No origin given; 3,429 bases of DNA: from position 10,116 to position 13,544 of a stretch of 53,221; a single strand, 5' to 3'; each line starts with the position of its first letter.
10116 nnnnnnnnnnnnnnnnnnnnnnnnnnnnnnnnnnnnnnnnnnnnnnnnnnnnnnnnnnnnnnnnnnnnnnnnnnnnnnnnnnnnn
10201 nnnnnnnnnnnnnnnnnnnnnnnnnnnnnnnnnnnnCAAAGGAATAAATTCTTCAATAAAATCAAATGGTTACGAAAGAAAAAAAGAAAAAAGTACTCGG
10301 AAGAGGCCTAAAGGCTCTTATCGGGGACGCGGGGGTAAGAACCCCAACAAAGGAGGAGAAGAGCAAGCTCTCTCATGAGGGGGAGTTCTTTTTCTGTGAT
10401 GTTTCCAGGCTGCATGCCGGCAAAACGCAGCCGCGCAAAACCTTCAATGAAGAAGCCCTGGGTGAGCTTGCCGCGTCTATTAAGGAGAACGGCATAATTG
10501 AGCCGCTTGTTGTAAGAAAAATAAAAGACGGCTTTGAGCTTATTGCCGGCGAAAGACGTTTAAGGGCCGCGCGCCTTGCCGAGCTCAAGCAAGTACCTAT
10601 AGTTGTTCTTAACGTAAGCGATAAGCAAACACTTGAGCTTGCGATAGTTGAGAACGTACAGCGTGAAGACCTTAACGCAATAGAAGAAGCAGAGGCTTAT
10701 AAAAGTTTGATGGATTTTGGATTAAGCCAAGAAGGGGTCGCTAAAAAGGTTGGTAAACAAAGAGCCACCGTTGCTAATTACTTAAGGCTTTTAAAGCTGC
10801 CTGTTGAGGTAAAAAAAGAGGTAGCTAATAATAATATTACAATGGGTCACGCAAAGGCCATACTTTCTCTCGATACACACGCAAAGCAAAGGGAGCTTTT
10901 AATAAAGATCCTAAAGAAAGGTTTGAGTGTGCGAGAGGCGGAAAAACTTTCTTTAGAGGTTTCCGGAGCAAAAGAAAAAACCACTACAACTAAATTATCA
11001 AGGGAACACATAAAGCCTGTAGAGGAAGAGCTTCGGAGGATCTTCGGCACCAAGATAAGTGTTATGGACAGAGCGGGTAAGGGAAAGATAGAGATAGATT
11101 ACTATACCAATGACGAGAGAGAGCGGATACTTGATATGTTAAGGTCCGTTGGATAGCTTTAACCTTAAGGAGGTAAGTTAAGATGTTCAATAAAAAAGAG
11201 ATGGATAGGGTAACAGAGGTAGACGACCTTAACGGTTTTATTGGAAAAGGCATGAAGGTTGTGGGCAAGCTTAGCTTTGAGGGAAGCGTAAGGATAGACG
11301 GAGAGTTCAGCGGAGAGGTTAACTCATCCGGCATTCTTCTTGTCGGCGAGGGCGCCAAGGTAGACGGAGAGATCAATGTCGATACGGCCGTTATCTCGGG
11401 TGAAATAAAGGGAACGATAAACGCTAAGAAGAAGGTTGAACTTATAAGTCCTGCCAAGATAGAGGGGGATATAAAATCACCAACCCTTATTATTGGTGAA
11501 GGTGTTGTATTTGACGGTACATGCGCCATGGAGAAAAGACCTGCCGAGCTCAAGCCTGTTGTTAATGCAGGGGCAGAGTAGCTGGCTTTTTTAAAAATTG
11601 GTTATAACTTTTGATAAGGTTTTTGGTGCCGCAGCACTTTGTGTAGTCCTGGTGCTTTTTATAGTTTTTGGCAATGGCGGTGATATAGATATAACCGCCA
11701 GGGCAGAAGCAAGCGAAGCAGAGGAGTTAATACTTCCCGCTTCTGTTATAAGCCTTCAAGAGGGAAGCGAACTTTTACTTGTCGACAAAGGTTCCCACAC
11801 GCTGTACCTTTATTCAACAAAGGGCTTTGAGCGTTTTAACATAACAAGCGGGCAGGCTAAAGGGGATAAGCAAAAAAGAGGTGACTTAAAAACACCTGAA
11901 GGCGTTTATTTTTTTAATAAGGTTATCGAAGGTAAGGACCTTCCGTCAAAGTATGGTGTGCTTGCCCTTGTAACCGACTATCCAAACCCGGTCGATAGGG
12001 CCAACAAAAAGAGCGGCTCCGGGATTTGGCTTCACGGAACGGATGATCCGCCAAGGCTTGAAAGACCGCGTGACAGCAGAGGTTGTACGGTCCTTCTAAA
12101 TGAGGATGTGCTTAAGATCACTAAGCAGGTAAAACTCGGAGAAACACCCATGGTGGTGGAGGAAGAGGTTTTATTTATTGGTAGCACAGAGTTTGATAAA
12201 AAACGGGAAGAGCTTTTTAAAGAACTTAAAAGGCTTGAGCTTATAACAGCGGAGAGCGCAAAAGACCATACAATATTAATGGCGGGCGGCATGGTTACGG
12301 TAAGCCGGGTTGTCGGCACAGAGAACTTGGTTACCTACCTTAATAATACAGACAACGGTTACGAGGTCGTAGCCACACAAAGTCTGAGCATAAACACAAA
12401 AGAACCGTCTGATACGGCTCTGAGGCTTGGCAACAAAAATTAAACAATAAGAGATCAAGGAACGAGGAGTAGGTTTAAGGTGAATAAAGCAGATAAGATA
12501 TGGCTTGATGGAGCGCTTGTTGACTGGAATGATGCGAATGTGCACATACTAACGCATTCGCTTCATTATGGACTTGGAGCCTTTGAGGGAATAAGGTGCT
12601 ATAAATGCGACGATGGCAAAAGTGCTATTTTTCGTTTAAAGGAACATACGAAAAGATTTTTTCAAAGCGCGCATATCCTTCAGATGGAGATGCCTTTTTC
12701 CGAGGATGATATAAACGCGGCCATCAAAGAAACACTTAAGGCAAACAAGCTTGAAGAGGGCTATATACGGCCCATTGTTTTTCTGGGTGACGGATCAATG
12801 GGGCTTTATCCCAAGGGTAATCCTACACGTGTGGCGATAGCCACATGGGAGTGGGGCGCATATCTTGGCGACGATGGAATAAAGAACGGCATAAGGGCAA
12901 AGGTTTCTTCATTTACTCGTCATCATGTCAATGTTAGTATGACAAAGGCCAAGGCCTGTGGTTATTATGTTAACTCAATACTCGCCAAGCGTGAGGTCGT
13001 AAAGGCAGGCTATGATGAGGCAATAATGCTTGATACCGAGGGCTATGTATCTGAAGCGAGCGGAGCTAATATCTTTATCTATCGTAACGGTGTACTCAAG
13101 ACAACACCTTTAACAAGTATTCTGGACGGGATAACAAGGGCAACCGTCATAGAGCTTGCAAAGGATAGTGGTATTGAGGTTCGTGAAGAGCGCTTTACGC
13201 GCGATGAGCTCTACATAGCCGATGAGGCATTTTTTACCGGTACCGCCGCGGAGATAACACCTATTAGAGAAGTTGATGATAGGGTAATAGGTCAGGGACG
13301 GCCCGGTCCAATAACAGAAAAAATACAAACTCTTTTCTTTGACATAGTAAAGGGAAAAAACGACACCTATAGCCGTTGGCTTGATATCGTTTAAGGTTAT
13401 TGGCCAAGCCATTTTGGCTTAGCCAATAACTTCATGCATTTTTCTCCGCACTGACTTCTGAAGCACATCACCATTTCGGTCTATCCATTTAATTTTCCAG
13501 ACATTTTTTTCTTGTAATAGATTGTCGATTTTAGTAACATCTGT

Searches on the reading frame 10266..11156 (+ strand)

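Call 8: search_protein_families(library=pfam, proteins=[window:10266-11156:+], max_evalue=0.001)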
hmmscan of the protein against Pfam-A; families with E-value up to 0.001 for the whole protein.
window:10266-11156:+ (296 aa): 4 families
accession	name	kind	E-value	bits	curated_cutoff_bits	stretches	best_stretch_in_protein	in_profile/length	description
PF17762.8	HTH_ParB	-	4.3e-35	120.4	22.6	1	134-229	1-97/102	ParB HTH domain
PF02195.25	ParB_N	-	4.1e-31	107.3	26.3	1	45-132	7-95/95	ParB N-terminal domain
PF23552.2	ParB_C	-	3.7e-06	26.7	23.8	1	248-293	4-50/50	ParB dimerisation domain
PF23433.1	DUF7119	-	0.00073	19.8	30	0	167-238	62-132/141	Family of unknown function (DUF7119)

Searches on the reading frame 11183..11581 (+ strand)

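Call 8: search_protein_families(library=pfam, proteins=[window:11183-11581:+], max_evalue=0.001)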
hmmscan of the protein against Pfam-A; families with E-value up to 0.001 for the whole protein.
window:11183-11581:+ (132 aa): 1 family
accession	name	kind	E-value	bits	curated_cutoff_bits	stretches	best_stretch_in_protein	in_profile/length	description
PF04519.19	Bactofilin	-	1.8e-28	99.1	27.9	1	19-114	2-97/98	Polymer-forming cytoskeletal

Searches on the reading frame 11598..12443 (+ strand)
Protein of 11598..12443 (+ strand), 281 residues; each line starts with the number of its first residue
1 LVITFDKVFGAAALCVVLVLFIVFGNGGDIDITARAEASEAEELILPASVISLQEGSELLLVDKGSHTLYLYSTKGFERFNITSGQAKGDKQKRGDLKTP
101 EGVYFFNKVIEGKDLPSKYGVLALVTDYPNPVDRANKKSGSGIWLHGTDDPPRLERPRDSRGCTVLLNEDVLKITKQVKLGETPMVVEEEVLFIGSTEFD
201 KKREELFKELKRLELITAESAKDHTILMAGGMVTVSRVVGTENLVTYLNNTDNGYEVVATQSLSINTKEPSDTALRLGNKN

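Call 8: search_protein_families(library=pfam, proteins=[window:11598-12443:+], max_evalue=0.001)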
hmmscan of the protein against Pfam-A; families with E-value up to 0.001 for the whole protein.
window:11598-12443:+ (281 aa): 1 family
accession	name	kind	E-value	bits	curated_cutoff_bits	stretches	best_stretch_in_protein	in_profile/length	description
PF03734.19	YkuD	-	9.4e-17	62.4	23.4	1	59-187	3-146/146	L,D-transpeptidase catalytic domain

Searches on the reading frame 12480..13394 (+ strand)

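Call 8: search_protein_families(library=pfam, proteins=[window:12480-13394:+], max_evalue=0.001)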
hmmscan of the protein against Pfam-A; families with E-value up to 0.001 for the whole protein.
window:12480-13394:+ (304 aa): 1 family
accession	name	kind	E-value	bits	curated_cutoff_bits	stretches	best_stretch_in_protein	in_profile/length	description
PF01063.24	Aminotran_4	-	8e-58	196.4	28.5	1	33-265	1-223/223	Amino-transferase class IV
